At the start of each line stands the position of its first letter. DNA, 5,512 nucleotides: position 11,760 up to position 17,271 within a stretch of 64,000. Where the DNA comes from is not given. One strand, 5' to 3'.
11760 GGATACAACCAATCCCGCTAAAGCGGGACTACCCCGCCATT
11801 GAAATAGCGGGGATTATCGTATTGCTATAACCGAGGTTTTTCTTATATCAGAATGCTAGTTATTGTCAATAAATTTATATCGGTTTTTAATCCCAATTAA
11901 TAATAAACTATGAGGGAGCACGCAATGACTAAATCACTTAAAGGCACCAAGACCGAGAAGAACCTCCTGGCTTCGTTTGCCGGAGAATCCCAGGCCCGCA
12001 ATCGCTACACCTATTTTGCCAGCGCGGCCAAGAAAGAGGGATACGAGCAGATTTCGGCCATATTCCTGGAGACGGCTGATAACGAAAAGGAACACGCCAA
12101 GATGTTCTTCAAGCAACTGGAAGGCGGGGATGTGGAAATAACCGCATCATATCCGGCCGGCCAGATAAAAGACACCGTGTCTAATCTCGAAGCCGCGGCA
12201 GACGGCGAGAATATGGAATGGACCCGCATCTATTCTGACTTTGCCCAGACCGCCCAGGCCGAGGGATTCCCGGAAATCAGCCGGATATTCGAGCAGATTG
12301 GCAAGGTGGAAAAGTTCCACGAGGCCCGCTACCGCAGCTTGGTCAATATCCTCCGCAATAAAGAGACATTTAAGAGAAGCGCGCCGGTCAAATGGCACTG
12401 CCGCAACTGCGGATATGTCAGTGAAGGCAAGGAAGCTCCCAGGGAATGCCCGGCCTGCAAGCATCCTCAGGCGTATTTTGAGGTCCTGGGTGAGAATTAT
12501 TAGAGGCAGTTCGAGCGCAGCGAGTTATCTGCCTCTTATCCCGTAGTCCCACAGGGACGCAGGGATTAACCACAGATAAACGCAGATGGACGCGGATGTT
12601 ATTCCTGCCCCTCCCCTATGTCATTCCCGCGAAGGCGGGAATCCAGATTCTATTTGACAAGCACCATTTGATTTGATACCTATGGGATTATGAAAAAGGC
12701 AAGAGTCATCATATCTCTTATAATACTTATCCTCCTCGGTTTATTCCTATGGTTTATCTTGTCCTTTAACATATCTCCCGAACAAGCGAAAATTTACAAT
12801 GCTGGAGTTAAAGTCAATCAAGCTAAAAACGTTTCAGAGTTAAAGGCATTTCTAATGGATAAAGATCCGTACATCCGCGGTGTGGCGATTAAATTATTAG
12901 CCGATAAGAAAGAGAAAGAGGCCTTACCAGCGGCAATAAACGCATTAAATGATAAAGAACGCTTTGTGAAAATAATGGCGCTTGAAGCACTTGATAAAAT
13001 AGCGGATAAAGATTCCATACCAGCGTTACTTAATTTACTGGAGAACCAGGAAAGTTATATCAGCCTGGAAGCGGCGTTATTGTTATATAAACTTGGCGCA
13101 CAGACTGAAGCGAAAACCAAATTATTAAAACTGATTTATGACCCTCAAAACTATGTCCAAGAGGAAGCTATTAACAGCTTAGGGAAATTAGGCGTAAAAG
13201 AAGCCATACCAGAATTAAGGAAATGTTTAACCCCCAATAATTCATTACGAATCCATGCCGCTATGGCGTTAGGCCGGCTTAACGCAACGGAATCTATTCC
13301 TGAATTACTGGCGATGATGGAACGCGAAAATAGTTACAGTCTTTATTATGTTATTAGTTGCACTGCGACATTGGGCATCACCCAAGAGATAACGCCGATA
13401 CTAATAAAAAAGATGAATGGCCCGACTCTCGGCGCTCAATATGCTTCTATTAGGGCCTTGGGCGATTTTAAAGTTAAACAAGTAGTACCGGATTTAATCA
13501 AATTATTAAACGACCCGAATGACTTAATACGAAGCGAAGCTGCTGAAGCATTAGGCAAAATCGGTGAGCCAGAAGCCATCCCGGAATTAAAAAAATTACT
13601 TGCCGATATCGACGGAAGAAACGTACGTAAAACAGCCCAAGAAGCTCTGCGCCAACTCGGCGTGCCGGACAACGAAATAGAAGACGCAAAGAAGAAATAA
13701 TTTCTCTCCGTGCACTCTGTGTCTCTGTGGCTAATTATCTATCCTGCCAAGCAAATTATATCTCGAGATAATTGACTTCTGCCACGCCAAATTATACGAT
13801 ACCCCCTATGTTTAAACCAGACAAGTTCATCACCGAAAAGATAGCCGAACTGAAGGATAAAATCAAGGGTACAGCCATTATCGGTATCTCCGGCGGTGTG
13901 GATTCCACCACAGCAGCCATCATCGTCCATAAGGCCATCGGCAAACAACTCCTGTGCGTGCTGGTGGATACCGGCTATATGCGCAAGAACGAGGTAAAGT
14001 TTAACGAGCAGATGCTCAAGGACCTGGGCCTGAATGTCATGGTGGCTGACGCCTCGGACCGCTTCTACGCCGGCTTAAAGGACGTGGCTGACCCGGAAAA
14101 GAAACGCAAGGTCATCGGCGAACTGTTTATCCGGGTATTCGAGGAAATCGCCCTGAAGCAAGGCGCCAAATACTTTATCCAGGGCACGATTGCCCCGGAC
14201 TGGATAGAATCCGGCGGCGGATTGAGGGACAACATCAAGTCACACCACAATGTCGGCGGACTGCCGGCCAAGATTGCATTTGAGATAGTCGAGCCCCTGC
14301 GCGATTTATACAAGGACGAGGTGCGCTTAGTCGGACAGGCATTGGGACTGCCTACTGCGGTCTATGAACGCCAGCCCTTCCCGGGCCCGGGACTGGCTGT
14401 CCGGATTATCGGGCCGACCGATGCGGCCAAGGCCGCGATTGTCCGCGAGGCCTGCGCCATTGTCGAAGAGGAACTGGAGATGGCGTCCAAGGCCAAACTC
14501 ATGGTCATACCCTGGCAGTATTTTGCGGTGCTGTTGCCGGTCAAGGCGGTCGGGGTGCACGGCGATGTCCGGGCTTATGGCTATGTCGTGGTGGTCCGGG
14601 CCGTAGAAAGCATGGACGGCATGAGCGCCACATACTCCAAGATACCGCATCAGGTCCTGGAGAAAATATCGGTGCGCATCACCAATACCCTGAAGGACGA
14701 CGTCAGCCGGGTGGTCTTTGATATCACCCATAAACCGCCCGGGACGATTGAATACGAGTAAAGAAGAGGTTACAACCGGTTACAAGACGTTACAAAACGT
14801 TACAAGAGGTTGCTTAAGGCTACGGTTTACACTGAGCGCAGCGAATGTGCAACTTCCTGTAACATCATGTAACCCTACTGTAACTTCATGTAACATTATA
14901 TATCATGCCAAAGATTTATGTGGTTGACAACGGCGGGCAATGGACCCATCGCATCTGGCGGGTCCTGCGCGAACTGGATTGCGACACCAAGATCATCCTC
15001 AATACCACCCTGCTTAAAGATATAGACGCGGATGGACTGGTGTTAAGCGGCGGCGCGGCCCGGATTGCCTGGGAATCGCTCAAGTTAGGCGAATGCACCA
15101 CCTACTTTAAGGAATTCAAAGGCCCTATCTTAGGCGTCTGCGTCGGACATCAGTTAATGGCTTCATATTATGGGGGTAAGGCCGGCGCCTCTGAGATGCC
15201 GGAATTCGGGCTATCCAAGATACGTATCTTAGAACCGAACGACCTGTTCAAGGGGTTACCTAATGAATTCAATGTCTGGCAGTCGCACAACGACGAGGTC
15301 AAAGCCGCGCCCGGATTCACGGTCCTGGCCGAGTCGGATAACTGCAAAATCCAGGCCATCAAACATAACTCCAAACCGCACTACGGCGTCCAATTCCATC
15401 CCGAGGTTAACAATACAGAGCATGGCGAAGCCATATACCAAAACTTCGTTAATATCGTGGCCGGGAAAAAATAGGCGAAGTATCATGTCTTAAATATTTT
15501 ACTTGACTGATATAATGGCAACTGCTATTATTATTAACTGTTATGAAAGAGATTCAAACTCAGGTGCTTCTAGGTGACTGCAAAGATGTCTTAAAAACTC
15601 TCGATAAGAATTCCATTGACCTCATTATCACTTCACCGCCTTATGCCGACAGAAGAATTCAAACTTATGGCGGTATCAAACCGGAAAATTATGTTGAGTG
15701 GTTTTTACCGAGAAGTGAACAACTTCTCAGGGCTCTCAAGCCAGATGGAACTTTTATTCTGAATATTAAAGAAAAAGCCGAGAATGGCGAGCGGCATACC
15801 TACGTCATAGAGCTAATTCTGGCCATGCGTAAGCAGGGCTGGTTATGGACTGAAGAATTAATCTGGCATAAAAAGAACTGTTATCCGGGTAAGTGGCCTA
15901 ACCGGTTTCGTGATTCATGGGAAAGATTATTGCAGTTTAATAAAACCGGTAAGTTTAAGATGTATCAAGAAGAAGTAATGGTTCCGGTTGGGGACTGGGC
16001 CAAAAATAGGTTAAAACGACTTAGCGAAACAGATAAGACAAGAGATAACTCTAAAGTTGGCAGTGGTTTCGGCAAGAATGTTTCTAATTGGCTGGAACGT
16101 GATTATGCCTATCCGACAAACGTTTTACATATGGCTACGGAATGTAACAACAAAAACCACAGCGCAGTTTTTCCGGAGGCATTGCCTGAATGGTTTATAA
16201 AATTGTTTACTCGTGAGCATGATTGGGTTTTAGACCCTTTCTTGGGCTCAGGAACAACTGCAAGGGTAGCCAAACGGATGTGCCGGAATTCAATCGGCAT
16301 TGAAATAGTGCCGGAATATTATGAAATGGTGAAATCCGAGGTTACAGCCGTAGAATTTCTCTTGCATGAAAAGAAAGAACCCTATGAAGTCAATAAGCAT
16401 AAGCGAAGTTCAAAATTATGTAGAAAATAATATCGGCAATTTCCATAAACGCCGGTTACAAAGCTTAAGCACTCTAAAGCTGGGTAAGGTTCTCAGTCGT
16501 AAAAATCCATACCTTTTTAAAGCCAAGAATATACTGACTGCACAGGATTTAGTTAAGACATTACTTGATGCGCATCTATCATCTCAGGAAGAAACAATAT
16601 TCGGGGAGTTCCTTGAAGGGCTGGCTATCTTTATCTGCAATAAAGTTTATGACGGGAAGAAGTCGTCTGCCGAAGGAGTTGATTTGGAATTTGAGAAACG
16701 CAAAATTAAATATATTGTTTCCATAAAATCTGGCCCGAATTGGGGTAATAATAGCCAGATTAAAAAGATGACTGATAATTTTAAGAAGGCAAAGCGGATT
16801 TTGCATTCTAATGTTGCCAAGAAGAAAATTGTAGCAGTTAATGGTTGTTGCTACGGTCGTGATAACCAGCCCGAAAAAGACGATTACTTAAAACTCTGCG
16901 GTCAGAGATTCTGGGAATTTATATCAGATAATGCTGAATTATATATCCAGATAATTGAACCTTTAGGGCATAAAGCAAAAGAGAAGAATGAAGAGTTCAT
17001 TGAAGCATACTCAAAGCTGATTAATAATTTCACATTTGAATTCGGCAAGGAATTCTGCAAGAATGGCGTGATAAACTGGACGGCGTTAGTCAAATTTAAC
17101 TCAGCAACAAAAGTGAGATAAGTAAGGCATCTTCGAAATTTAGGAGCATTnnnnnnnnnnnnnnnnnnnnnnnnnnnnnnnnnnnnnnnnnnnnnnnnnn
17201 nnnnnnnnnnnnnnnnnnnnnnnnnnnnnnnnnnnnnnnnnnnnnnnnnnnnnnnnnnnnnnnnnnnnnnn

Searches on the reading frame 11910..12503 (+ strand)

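Call 55: search_protein_families(library=pfam, proteins=[window:11910-12503:+], max_evalue=0.01)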
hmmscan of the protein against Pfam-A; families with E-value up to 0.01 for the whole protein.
window:11910-12503:+ (197 aa): 8 families
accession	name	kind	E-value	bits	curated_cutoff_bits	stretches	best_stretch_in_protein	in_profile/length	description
PF02915.23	Rubrerythrin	-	1.6e-30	106.7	22.8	1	17-144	1-136/137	Rubrerythrin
PF21349.2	RUBY_RBDX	-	1e-13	50.9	26.5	1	162-191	1-30/30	Rubrerythrin, rubredoxin-like domain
PF00210.30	Ferritin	-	7.9e-07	29.5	24.5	1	18-148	3-139/142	Ferritin-like domain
PF01155.25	HypA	-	7e-06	26.5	28.9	1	107-188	10-97/112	Hydrogenase/urease nickel incorporation, metallochaperone, hypA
PF23458.2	DUF7130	-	6e-05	23.3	35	1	156-189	48-82/89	Domain of unknown function (DUF7130)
PF03232.19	COQ7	-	0.00013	22.1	23.5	1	20-101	8-87/169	Ubiquinone biosynthesis protein COQ7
PF25208.1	DUF7838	-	0.0052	17.1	28.5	0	160-169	32-41/55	Domain of unknown function (DUF7838)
PF23455.1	DUF7129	-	0.0091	16.2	30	0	163-184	13-34/45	Domain of unknown function (DUF7129)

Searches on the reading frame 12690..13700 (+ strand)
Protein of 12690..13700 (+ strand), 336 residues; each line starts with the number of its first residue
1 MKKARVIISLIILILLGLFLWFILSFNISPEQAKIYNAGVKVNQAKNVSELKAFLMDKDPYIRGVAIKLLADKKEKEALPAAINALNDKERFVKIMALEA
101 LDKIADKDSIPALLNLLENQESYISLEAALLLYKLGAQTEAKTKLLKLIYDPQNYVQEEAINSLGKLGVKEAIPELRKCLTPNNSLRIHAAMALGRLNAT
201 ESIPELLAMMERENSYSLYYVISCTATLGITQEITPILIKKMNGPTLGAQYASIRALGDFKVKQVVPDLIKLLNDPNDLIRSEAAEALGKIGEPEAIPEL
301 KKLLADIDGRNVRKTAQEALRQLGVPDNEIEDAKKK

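Call 55: search_protein_families(library=pfam, proteins=[window:12690-13700:+], max_evalue=0.01)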
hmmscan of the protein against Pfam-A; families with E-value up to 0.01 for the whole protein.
window:12690-13700:+ (336 aa): 10 families
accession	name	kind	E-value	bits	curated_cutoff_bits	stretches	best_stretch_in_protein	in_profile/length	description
PF13646.12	HEAT_2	-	4.3e-48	162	27.7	3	237-321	3-88/88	HEAT repeats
PF03130.22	HEAT_PBS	-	1.1e-27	93.8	20.9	3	280-306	1-27/27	PBS lyase HEAT-like repeat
PF02985.28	HEAT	-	1.1e-19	69.1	23.5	1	265-292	1-28/31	HEAT repeat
PF13513.12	HEAT_EZ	-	1.1e-15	58.1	27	1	262-291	26-55/55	HEAT-like repeat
PF01602.26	Adaptin_N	-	3.3e-10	39.6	37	1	45-179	150-303/524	Adaptin N terminal region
PF12717.13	Cnd1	-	1.5e-08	35.3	26.4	1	46-125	21-105/162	non-SMC mitotic condensation complex subunit 1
PF00514.29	Arm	-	2.3e-07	31.1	20.6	0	265-290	13-38/41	Armadillo/beta-catenin-like repeat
PF10363.15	RTP1_C1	-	7e-05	23.3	25.9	0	45-108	17-71/112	Required for nuclear transport of RNA pol II C-terminus 1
PF21581.3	SCD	-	0.00019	22.1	27.5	0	85-115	38-68/75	Stromalin conservative domain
PF01347.28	Vitellogenin_N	-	0.0014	17.7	24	0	160-201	482-527/590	Lipoprotein amino terminal region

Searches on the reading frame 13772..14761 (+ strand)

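Call 55: search_protein_families(library=pfam, proteins=[window:13772-14761:+], max_evalue=0.01)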
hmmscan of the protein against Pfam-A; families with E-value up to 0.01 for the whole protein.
window:13772-14761:+ (329 aa): 6 families
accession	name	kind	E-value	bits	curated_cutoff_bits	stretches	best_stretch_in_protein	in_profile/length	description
PF00958.27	GMP_synt_C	-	1e-33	115.7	27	1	239-328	4-92/92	GMP synthase C terminal domain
PF02540.23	NAD_synthase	-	4e-12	46.2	21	1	19-100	8-87/242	NAD synthase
PF06508.19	QueC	-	3.2e-06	27.2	22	1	35-94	2-60/210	Queuosine biosynthesis protein QueC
PF00764.25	Arginosuc_synth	-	0.0032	18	27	1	36-99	3-66/162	Arginosuccinate synthase N-terminal HUP domain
PF01507.26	PAPS_reduct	-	0.0043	17.5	22.5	1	37-110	4-76/175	Phosphoadenosine phosphosulfate reductase domain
PF03054.22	tRNA_Me_trans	-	0.0067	16.5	20.6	0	36-71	4-38/202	tRNA methyl transferase HUP domain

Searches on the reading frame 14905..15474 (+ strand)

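Call 55: search_protein_families(library=pfam, proteins=[window:14905-15474:+], max_evalue=0.01)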
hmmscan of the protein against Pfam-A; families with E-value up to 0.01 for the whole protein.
window:14905-15474:+ (189 aa): 2 families
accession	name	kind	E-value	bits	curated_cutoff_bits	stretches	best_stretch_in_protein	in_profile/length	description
PF00117.34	GATase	-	3.2e-41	141.5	22.8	1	6-182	2-187/190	Glutamine amidotransferase class-I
PF07722.19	Peptidase_C26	-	3e-09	37.4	20.5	1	72-167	105-219/219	Peptidase C26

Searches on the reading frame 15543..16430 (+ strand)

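Call 15: search_protein_families(library=pfam, proteins=[window:15543-16430:+])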
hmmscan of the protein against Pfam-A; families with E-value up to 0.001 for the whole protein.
window:15543-16430:+ (295 aa): 1 family
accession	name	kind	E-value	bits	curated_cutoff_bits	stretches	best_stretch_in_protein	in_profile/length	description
PF01555.25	N6_N4_Mtase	-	3.9e-45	154.9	26.7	1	25-264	1-220/221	DNA methylase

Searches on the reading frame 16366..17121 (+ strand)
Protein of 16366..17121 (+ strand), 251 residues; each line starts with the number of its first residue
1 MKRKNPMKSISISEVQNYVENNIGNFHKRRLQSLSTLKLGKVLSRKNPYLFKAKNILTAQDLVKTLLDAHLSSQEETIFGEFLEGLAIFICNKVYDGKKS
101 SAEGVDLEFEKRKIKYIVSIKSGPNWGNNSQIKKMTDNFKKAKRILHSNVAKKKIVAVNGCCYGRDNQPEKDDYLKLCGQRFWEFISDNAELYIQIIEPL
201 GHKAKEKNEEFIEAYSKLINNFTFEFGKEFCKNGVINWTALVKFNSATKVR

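Call 15: search_protein_families(library=pfam, proteins=[window:16366-17121:+])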
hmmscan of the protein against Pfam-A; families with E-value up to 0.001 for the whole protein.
window:16366-17121:+ (251 aa): 1 family
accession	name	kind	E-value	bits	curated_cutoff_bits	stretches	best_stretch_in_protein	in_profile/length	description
PF14511.12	RE_EcoO109I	-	4e-89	298.1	22.5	1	14-208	2-198/198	Type II restriction endonuclease EcoO109I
